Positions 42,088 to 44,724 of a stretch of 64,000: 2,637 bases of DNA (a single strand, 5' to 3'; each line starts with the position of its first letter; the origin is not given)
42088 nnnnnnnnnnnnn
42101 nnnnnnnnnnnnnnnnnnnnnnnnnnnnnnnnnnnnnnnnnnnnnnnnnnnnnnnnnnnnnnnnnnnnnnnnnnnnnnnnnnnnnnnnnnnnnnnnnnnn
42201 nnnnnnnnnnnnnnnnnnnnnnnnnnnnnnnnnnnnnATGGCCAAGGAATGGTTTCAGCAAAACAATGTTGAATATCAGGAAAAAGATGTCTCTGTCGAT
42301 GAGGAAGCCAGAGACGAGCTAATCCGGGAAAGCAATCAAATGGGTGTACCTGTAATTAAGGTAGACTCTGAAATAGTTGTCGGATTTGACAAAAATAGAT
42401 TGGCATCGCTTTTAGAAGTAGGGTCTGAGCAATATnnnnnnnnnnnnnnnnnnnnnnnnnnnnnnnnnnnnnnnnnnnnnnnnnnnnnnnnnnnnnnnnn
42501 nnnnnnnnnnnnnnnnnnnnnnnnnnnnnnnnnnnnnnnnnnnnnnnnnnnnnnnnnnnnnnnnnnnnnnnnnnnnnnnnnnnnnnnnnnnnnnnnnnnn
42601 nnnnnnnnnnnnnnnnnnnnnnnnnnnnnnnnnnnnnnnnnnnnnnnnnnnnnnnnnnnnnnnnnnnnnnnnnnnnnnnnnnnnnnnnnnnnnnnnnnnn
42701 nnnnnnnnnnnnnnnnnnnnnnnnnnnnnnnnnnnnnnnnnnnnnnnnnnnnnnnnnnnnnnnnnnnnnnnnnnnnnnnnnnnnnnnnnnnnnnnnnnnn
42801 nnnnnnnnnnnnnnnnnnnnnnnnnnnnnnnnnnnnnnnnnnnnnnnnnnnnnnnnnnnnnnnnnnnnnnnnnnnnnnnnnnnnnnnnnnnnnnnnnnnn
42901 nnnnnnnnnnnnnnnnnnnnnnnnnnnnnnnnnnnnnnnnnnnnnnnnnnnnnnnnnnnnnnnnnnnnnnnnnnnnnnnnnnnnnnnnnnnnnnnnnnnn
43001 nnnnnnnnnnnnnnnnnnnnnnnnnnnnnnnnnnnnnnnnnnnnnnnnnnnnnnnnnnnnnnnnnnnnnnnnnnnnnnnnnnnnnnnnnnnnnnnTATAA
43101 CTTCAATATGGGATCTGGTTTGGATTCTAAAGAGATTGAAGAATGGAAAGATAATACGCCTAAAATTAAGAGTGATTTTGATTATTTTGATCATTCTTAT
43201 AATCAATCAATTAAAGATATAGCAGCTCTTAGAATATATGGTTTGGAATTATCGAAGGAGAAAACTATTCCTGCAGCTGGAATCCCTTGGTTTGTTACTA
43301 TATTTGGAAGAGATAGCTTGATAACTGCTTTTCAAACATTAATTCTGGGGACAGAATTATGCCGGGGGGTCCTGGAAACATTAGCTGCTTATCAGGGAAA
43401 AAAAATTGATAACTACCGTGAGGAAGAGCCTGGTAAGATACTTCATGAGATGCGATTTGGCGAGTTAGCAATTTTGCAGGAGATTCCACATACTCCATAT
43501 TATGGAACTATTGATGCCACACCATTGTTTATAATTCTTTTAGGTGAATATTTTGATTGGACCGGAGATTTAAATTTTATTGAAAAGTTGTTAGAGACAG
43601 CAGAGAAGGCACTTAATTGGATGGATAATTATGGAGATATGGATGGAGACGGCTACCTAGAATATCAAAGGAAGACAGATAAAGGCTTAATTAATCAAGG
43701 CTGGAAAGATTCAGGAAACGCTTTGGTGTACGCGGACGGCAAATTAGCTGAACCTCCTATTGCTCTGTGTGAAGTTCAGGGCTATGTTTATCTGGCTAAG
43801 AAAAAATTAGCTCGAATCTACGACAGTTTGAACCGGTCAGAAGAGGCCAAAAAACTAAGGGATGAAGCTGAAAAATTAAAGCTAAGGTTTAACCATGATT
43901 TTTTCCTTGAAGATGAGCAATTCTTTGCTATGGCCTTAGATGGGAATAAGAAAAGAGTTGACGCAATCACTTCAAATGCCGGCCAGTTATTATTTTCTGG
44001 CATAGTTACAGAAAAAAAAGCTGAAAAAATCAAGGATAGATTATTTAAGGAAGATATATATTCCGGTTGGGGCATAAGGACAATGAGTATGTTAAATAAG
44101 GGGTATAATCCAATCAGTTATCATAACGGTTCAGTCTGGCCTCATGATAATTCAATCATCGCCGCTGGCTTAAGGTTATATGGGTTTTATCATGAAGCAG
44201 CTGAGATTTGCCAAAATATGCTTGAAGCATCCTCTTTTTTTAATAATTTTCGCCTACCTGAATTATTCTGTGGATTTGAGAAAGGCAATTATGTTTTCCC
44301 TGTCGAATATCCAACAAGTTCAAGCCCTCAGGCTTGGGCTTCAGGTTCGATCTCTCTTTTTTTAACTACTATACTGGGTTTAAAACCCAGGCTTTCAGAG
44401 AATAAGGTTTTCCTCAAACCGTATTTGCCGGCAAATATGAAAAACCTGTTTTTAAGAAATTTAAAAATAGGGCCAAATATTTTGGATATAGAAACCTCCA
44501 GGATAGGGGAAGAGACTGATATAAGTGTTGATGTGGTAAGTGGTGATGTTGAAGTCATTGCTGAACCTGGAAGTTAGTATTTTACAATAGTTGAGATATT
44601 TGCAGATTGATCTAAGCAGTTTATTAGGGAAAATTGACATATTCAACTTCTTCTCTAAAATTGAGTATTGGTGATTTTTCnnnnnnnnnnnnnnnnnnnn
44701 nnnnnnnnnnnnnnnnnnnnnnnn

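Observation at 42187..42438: Selenocysteine glutaredoxin (UPYC) whose N-terminus is missed by the ORF track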

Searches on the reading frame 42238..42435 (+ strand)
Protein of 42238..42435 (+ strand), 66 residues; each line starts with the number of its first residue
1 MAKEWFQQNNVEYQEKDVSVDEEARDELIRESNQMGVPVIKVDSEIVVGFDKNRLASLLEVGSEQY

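Call 8: search_protein_families(library=pfam, proteins=[window:42238-42435:+], max_evalue=0.01)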
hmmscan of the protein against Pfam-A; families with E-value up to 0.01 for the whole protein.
seq(66 aa): 1 family
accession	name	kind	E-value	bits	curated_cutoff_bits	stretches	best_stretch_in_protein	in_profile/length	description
PF00462.30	Glutaredoxin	-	1.2e-10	41.9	22.9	1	1-47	14-60/60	Glutaredoxin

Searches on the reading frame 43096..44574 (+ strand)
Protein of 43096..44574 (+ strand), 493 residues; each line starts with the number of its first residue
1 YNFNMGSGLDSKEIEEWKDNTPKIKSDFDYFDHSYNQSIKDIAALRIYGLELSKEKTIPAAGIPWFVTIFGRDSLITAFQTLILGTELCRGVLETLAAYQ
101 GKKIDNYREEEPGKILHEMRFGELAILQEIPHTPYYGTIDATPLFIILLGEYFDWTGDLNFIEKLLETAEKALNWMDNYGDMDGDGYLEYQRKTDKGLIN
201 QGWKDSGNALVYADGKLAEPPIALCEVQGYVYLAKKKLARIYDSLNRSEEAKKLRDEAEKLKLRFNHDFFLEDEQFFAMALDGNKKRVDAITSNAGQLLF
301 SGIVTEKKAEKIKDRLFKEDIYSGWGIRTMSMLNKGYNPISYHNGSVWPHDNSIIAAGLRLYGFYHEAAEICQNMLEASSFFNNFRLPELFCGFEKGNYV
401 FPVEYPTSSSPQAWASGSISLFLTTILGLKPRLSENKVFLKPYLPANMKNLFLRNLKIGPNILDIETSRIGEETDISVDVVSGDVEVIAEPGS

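Call 64: search_protein_representatives(protein=window:43096-44574:+)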
Query: 493 residues. Proteins with E-value up to 0.001 (for the whole library): 9512; up to 1e-10: 6338; up to 1e-30: 2489. The best 150 are listed.
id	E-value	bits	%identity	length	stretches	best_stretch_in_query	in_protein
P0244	3.8e-161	553.5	50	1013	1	3-482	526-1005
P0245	1.1e-157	542.1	52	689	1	11-474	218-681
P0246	2.6e-154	530.9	50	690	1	11-471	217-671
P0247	1.2e-153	528.8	52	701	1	16-462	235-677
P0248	6.6e-152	523.0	51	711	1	16-475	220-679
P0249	5.3e-149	513.4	51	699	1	11-483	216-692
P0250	2.3e-147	508.0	52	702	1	21-458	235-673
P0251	2.1e-146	504.9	49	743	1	15-490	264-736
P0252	5.1e-146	503.6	48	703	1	14-478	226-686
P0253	3.0e-143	494.5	53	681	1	20-433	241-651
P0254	7.1e-143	493.3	51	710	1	21-478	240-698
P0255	1.9e-141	488.5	46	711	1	23-488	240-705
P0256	2.7e-141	488.0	51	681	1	13-432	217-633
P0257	3.6e-141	487.6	48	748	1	14-492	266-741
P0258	4.1e-141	487.4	47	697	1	12-469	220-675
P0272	2.0e-136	472.0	49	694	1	14-470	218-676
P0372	7.6e-119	414.0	44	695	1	5-465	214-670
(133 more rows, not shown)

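Call 72: find_encoding_contigs(protein=P0246, flank=4000, max_places=3)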
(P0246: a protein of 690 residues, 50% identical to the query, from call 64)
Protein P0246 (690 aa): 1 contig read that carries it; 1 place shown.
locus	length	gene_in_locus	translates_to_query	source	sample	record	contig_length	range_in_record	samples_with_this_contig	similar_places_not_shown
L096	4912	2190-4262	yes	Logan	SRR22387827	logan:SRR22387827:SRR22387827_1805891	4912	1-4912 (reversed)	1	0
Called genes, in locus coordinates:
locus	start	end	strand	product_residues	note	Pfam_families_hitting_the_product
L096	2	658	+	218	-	?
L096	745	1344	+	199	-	PF01553:Acyltransferase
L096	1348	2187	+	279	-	PF02401:LYTB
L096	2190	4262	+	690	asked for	PF14742:GDE_N_bis, PF22422:MGH1-like_GH, PF06202:GDE_C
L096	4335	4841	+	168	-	-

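Call 78: find_encoding_contigs(protein=P0372, flank=4000, max_places=3)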
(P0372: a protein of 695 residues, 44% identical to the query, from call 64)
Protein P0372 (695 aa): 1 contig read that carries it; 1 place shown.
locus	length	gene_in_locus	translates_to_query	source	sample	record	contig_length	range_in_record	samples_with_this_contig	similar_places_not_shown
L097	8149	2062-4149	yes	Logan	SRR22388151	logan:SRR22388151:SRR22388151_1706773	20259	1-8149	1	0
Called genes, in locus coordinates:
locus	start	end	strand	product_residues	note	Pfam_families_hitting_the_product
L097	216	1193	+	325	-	PF00565:SNase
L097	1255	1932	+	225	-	-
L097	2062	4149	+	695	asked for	PF14742:GDE_N_bis, PF06202:GDE_C, PF22422:MGH1-like_GH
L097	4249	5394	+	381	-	PF02163:Peptidase_M50, PF00571:CBS (weak)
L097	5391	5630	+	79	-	PF00462:Glutaredoxin, PF13417:GST_N_3 (weak)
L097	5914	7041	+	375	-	PF03990:DUF348, PF07501:G5, PF06737:Transglycosylas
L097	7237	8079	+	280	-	PF00398:RrnaAD, PF13649:Methyltransf_25 (weak)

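Call 79: find_encoding_contigs(protein=P0248, flank=4000, max_places=3)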
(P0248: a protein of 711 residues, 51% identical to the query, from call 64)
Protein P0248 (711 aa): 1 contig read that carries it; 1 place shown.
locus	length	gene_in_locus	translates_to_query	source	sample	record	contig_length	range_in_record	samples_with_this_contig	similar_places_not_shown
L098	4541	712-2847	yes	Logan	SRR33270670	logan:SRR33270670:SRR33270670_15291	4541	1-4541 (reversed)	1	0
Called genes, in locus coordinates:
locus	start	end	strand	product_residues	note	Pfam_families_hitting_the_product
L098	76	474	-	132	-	PF02627:CMD (weak)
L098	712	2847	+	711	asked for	PF14742:GDE_N_bis, PF22422:MGH1-like_GH, PF06202:GDE_C (weak)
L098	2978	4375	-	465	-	PF00285:Citrate_synt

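Call 81: find_encoding_contigs(protein=P0272, flank=5000, max_places=3)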
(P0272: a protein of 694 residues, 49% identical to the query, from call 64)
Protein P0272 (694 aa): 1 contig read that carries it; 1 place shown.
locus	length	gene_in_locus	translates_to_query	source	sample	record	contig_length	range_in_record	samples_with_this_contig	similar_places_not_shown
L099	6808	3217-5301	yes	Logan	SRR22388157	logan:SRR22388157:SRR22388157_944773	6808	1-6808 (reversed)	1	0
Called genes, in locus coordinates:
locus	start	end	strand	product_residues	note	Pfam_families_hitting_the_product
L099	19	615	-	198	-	PF22872:DUF7018 (weak)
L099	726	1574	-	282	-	-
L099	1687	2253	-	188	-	-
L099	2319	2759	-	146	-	PF07366:SnoaL, PF12680:SnoaL_2, PF14534:DUF4440 (weak)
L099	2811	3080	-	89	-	-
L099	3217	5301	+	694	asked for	PF14742:GDE_N_bis, PF22422:MGH1-like_GH, PF06202:GDE_C (weak)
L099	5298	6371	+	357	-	PF08240:ADH_N, PF16912:Glu_dehyd_C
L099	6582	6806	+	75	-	?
